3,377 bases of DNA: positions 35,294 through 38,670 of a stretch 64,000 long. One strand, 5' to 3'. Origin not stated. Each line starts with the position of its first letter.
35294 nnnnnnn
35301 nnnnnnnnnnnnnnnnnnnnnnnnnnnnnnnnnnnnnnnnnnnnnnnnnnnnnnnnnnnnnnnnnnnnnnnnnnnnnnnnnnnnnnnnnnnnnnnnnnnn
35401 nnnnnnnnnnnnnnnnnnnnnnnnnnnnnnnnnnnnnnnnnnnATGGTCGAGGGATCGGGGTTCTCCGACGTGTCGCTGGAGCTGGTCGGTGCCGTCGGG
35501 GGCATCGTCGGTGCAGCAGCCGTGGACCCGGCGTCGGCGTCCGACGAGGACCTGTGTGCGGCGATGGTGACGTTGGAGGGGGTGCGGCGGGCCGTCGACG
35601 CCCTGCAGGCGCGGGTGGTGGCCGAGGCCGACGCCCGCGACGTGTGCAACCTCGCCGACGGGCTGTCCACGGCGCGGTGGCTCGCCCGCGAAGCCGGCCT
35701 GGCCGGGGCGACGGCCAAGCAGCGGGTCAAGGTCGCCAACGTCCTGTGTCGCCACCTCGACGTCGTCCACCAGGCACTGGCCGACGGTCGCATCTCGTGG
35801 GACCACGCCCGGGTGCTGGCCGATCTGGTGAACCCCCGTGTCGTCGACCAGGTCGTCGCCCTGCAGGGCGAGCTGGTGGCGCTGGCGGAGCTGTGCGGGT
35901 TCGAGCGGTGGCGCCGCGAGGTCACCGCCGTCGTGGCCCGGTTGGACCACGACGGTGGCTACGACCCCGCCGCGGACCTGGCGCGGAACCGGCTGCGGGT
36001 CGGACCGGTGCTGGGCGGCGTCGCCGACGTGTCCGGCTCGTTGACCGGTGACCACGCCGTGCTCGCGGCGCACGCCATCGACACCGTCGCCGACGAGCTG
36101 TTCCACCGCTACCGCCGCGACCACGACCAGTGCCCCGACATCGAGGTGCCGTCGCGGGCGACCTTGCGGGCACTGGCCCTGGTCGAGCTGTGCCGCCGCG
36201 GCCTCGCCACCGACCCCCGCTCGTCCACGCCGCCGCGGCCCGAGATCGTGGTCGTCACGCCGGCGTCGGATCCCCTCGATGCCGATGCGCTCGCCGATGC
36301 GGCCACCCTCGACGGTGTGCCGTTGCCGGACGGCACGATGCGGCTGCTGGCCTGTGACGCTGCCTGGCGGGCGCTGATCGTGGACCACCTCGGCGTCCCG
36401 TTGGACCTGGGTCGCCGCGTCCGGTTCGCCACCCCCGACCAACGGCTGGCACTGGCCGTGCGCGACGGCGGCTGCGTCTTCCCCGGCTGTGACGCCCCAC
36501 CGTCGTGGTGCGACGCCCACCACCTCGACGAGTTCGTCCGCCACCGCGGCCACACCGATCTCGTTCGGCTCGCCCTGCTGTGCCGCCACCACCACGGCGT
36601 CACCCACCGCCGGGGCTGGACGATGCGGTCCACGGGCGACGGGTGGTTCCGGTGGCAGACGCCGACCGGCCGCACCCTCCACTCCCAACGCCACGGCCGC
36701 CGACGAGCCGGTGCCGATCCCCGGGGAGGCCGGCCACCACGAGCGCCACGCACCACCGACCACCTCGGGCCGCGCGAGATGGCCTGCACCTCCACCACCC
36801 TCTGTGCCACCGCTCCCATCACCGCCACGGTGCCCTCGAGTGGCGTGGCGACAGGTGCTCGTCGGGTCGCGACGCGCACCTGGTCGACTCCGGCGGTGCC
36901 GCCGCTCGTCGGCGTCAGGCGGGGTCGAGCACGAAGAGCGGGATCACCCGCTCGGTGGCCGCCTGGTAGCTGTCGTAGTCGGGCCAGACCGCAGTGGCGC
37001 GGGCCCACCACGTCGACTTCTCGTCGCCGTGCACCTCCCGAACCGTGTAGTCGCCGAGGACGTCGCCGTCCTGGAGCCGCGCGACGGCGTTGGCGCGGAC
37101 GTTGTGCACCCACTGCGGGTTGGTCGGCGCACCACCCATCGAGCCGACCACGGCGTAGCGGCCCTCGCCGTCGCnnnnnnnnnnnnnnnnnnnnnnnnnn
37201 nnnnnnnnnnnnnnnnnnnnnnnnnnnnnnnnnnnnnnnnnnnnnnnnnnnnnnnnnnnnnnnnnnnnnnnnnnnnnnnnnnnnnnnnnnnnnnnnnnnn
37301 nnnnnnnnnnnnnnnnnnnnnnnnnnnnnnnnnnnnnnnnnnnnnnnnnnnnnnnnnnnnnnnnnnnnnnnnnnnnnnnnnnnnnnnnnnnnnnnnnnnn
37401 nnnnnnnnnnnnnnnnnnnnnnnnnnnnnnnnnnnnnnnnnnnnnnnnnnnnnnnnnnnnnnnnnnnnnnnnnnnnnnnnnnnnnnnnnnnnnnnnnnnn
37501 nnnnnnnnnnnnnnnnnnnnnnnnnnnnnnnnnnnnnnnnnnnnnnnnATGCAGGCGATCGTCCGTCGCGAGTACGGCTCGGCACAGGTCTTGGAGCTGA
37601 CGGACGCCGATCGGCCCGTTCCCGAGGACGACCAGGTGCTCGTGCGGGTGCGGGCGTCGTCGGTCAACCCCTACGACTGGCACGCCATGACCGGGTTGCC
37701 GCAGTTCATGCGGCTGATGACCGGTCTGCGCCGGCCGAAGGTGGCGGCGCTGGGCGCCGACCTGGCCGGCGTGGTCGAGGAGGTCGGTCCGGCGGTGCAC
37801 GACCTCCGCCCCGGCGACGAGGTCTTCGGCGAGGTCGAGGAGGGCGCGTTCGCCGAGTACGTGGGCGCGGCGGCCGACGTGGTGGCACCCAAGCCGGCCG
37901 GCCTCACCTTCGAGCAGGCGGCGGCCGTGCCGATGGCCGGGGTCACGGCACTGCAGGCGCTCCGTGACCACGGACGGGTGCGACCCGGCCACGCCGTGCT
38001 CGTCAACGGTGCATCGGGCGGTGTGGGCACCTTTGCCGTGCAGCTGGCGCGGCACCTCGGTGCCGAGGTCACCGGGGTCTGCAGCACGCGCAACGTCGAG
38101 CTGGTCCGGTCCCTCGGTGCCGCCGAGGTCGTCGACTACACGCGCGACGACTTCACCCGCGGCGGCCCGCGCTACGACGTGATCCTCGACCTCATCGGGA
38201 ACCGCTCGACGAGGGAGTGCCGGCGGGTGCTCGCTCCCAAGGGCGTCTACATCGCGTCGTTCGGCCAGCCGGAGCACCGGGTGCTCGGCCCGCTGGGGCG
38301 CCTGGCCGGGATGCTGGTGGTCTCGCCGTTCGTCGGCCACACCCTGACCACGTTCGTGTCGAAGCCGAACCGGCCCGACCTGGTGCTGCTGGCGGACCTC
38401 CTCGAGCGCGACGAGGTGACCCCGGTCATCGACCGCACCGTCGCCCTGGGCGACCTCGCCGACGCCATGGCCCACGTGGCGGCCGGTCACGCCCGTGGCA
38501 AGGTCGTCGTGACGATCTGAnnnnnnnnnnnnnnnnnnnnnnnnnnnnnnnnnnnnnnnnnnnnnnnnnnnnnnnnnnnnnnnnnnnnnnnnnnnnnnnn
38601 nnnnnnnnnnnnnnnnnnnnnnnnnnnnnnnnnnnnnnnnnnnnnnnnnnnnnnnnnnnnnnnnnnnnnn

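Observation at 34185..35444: A second ~215-bp repeat straddles attR: a toxin-antitoxin-like module inside the element, with its antitoxin-like half duplicated in front of a DUF222-HNH gene outside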

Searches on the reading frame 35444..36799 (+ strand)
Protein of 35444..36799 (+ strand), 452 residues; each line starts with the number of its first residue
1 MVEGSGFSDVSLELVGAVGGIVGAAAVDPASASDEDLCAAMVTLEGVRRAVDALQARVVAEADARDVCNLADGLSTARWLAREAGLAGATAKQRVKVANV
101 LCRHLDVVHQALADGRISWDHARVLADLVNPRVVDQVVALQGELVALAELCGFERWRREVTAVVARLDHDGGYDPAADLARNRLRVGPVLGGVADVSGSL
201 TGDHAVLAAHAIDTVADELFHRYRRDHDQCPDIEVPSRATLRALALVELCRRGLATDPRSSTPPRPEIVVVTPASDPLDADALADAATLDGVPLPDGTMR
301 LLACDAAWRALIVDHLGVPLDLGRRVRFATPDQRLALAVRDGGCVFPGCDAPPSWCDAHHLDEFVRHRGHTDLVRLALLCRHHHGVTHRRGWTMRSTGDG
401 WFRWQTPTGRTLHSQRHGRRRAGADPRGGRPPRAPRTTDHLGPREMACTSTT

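Call 54: find_related_loci(query=window:35444-36799:+, collection=metagenome_contigs, flank=6000)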
Query window:35444-36799:+ (452 aa) in metagenome_contigs; peptide patterns used: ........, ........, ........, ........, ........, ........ (x = any residue, [..] = any of these).
124 stretches matched a pattern; 40 encode a relative of the query (tblastn E <= 1e-3); 40 distinct loci.
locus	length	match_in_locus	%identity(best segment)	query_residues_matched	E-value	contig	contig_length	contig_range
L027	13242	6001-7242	47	27-423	1e-110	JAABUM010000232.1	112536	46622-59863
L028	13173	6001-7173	48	44-437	3e-101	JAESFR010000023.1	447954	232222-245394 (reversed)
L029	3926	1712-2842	48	44-426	2e-100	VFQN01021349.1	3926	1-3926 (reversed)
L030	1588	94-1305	46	24-426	4e-106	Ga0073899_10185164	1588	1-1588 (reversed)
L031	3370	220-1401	46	27-426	4e-95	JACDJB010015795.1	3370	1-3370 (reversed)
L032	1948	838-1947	47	27-402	2e-95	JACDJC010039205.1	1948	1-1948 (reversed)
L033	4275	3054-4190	33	44-435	6e-37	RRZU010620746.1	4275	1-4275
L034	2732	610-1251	40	174-394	2e-33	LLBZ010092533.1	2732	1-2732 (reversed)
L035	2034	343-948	42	236-435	1e-32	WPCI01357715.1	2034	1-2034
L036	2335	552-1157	42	236-435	2e-32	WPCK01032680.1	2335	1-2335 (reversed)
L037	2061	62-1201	32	3-394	2e-31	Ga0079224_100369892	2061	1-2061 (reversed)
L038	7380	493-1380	33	79-388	2e-28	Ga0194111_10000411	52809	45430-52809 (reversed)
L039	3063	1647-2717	33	74-431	2e-27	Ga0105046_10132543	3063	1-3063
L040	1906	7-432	44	302-447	8e-25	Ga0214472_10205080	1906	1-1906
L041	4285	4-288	56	300-394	3e-24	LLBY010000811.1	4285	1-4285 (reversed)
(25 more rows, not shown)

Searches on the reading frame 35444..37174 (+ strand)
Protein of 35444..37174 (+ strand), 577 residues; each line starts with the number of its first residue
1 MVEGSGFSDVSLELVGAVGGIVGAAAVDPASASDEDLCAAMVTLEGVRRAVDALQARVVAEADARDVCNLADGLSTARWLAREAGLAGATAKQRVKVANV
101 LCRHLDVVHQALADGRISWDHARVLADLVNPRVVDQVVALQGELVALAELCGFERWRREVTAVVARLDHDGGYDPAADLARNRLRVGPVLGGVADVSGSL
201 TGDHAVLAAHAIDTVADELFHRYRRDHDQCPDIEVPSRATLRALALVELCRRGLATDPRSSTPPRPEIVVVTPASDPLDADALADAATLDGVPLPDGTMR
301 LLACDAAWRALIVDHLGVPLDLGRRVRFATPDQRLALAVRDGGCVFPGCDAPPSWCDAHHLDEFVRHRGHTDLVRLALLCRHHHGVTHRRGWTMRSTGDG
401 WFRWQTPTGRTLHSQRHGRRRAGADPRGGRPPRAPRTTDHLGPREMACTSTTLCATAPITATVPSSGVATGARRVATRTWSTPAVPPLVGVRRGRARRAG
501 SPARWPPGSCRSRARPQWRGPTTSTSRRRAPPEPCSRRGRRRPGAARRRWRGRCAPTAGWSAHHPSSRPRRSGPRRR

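Call 13: search_protein_families(library=pfam, proteins=[window:35444-37174:+], max_evalue=1)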
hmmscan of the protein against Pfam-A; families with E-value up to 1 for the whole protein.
window:35444-37174:+ (577 aa): 2 families
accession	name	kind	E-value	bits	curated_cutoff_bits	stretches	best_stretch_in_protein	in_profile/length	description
PF02720.22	DUF222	-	1.4e-20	74.2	24.4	1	40-341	3-306/306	Domain of unknown function (DUF222)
PF17762.8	HTH_ParB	-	0.0095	16.5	22.6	1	84-135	24-77/102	ParB HTH domain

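Call 14: search_protein_families(library=ncbifam, proteins=[window:35444-37174:+], max_evalue=1)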
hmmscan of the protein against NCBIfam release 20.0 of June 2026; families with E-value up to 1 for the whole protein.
window:35444-37174:+ (577 aa): 0 families

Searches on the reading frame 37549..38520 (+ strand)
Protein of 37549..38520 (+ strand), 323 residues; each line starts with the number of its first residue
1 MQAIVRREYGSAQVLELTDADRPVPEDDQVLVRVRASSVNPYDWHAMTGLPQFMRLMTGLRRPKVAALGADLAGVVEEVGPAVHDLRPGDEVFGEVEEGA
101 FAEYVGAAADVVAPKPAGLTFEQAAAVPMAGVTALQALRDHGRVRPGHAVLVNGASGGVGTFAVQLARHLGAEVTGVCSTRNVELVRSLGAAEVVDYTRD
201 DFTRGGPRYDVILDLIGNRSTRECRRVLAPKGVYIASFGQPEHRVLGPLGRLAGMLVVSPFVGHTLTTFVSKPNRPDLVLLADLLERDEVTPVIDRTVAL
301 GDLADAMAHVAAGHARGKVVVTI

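Call 18: find_encoding_contigs(protein=window:37549-38520:+, flank=10000, max_places=10)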
Protein window:37549-38520:+ (323 aa): 2 contigs read that carry it; 2 places shown.
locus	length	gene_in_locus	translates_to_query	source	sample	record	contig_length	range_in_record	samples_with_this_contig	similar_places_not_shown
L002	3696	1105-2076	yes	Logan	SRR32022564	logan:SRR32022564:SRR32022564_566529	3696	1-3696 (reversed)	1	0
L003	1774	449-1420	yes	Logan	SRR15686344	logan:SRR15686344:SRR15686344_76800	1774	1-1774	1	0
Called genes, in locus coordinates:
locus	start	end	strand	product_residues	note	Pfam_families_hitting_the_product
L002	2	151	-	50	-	?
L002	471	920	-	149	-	PF04075:F420H2_quin_red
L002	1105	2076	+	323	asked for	PF08240:ADH_N, PF00107:ADH_zinc_N, PF13602:ADH_zinc_N_2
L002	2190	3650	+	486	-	-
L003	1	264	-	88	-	?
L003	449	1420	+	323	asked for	PF08240:ADH_N, PF00107:ADH_zinc_N, PF13602:ADH_zinc_N_2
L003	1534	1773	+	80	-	?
